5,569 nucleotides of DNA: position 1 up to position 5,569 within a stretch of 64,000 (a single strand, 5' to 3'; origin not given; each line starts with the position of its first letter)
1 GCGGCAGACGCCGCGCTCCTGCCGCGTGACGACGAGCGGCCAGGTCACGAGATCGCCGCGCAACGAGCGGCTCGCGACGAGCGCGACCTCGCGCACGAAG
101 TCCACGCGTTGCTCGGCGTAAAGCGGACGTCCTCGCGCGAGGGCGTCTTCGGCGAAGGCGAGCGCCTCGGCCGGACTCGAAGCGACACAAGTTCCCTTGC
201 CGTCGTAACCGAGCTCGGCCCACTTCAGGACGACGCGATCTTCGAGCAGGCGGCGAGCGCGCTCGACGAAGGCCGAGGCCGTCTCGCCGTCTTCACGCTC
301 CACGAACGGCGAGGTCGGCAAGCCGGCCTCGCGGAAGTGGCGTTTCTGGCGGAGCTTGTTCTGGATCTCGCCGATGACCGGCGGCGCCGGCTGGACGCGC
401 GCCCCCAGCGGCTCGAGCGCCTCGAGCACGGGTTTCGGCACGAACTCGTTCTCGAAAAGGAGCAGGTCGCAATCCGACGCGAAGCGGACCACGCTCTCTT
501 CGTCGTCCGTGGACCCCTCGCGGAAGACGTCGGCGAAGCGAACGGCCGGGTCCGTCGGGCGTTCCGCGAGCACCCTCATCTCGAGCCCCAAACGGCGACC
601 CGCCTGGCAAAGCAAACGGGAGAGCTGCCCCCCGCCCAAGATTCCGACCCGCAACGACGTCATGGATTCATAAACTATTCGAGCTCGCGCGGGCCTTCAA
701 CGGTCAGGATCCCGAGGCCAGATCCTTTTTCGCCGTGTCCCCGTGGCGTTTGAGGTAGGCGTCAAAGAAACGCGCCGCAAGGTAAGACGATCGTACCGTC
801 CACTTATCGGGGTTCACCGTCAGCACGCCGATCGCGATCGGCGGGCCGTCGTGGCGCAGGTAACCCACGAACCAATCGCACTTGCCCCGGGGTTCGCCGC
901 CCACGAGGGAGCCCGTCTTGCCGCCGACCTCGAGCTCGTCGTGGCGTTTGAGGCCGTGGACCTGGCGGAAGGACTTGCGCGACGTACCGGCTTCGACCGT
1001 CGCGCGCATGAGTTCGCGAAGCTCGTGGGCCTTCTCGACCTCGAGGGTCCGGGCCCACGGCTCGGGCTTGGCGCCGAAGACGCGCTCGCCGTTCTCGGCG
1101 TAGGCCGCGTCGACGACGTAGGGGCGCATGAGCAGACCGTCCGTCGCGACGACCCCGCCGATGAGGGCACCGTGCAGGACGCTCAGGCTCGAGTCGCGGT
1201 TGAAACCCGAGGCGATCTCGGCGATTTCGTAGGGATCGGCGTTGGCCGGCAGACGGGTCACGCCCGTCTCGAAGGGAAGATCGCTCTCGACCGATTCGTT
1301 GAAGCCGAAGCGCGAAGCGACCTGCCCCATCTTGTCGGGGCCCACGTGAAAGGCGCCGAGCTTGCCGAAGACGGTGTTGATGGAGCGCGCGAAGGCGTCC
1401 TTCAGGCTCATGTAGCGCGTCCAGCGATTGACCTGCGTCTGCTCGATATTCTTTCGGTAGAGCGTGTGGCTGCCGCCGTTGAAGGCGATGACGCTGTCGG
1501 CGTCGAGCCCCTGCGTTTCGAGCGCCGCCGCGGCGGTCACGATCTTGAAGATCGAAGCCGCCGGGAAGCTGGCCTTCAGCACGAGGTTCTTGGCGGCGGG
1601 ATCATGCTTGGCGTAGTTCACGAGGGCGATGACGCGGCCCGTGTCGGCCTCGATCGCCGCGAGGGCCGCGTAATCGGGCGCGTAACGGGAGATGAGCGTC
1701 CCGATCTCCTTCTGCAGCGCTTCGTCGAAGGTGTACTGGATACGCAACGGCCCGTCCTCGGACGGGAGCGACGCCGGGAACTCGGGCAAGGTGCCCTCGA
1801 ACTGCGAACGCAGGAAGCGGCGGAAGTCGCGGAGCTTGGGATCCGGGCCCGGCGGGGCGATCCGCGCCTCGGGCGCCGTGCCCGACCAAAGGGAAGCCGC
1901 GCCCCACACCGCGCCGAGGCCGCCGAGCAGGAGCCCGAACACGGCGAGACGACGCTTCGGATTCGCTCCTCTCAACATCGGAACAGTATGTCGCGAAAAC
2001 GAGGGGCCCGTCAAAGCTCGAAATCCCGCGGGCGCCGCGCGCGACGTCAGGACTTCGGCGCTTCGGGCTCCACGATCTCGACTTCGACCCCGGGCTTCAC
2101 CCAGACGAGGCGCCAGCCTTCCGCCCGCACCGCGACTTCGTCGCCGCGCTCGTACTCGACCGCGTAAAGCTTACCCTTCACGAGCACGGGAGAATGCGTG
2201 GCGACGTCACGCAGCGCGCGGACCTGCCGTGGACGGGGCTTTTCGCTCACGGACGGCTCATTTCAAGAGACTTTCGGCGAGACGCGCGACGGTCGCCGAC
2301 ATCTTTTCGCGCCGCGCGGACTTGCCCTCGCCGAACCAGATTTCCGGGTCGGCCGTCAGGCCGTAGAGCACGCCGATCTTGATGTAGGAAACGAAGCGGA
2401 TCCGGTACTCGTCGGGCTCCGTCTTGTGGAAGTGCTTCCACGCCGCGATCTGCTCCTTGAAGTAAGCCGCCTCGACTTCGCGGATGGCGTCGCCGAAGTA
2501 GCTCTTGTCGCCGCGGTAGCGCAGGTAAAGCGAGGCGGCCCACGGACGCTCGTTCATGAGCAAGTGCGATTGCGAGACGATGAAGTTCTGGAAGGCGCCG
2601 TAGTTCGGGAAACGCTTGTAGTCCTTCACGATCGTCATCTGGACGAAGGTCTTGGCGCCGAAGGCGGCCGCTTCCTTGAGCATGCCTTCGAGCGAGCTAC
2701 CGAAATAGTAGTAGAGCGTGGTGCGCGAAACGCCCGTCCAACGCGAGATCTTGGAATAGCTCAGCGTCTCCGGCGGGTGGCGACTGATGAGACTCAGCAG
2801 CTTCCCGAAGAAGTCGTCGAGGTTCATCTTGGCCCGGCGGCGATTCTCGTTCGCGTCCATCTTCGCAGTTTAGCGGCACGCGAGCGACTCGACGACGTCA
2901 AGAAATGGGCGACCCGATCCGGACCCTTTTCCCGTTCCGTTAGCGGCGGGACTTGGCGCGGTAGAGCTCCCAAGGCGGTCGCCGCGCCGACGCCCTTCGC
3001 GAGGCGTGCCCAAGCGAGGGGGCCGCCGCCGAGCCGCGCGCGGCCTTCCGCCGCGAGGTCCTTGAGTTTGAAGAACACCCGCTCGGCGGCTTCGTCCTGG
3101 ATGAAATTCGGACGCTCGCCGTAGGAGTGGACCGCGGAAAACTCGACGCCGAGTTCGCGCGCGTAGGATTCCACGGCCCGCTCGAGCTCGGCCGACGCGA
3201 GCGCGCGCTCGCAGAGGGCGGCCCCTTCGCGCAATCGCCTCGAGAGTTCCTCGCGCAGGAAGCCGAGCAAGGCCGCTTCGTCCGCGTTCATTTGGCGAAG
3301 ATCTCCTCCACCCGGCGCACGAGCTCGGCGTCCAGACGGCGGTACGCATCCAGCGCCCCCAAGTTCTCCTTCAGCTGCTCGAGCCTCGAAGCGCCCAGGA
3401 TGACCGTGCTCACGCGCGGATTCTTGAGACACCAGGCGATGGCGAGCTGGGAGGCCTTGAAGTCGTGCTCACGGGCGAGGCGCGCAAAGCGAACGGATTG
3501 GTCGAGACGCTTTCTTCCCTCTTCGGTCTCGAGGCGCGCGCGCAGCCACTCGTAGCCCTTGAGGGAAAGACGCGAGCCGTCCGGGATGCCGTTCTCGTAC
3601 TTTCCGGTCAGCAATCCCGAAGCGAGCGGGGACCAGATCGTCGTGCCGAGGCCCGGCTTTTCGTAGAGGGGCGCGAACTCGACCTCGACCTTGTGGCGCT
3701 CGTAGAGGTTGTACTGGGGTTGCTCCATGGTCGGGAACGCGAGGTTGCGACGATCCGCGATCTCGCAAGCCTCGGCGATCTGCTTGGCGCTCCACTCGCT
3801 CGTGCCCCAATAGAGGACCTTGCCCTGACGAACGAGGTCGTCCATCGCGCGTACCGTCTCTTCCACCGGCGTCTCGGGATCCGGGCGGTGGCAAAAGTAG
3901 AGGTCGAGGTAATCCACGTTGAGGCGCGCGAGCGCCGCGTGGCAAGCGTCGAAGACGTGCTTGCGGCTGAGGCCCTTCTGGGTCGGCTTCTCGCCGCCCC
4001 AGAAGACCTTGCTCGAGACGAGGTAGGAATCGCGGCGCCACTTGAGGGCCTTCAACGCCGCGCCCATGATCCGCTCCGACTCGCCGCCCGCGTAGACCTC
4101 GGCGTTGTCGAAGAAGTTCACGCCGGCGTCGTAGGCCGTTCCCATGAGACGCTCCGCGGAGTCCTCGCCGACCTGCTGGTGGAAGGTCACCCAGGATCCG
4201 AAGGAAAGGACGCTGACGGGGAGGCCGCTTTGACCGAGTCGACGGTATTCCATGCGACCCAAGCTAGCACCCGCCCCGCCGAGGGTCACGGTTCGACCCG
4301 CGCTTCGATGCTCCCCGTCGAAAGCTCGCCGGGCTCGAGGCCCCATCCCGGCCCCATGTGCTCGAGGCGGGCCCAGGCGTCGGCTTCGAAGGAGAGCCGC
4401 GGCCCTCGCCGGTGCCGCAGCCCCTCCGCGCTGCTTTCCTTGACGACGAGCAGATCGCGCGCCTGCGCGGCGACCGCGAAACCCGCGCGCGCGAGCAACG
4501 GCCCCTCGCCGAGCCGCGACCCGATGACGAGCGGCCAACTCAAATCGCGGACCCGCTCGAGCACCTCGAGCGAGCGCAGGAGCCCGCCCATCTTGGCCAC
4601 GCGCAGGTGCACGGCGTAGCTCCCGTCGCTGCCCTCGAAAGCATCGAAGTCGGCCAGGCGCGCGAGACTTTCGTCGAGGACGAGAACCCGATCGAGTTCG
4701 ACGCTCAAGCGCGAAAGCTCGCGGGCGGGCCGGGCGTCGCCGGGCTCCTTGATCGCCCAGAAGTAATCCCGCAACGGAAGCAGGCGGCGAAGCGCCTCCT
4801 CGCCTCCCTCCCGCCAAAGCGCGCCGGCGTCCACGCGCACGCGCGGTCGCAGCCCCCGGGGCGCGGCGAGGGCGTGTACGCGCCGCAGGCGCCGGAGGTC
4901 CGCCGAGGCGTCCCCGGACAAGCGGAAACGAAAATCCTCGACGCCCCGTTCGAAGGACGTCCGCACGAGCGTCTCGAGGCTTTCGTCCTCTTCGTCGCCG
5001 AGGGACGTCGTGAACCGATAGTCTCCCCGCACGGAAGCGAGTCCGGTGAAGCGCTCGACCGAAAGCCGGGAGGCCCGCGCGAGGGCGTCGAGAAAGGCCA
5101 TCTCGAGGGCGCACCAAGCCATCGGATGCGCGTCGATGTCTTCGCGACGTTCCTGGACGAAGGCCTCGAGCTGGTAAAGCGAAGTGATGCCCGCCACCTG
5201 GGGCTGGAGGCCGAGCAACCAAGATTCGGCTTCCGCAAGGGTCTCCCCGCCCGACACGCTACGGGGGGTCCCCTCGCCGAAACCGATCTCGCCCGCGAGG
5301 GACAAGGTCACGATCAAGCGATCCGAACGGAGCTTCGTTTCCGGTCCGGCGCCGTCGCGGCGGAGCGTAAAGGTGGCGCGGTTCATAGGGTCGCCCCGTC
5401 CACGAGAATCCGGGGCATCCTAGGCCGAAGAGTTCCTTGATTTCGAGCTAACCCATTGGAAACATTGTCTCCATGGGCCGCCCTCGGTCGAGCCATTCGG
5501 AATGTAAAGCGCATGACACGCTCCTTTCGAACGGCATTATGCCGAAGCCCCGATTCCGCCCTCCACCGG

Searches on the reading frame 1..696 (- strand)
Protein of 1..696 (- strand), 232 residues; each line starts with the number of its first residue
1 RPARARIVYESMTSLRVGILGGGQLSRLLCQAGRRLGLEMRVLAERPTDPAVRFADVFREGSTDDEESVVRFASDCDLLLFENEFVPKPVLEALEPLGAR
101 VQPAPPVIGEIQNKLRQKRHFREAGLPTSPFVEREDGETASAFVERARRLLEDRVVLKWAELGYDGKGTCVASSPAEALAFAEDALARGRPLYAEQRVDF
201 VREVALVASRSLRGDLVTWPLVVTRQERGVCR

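Call 14: search_protein_families(library=pfam, max_evalue=0.001, proteins=[window:1-696:-])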
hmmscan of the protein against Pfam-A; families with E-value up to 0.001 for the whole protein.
window:1-696:- (232 aa): 3 families
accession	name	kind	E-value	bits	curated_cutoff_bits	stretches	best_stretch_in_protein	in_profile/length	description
PF22660.2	RS_preATP-grasp-like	-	9.5e-20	71.3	27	1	16-109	3-95/98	Ribonucleotide synthetase preATP-grasp domain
PF02222.28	ATP-grasp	-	9.9e-20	71.4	27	1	120-232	2-110/179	ATP-grasp domain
PF01071.24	GARS_A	-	0.00076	19.8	27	1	116-189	5-74/194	Phosphoribosylglycinamide synthetase, ATP-grasp (A) domain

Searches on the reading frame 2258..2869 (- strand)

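Call 14: search_protein_families(library=pfam, max_evalue=0.001, proteins=[window:2258-2869:-])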
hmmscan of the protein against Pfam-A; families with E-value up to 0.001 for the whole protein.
window:2258-2869:- (203 aa): 1 family
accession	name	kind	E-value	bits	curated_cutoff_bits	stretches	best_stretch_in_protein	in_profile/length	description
PF00440.29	TetR_N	-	4.9e-05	23.5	24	1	26-58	7-39/47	Bacterial regulatory proteins, tetR family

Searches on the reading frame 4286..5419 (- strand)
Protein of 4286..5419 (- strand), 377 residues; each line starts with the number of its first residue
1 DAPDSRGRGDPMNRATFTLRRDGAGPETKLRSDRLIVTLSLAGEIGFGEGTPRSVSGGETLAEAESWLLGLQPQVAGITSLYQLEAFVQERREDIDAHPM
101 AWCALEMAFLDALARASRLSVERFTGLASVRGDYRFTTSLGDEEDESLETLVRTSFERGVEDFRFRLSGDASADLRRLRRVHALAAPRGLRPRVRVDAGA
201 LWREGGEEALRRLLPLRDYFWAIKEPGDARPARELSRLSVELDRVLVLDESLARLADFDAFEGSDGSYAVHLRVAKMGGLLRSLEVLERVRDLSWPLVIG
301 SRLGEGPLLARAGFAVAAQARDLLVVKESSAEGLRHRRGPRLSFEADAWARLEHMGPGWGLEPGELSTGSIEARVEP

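Call 14: search_protein_families(library=pfam, max_evalue=0.001, proteins=[window:4286-5419:-])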
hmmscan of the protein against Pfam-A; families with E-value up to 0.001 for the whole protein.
window:4286-5419:- (377 aa): 1 family
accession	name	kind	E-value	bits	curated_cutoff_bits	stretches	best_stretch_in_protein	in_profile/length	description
PF13378.12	MR_MLE_C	-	4.5e-12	46.6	29.4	1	152-363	6-215/219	Enolase C-terminal domain-like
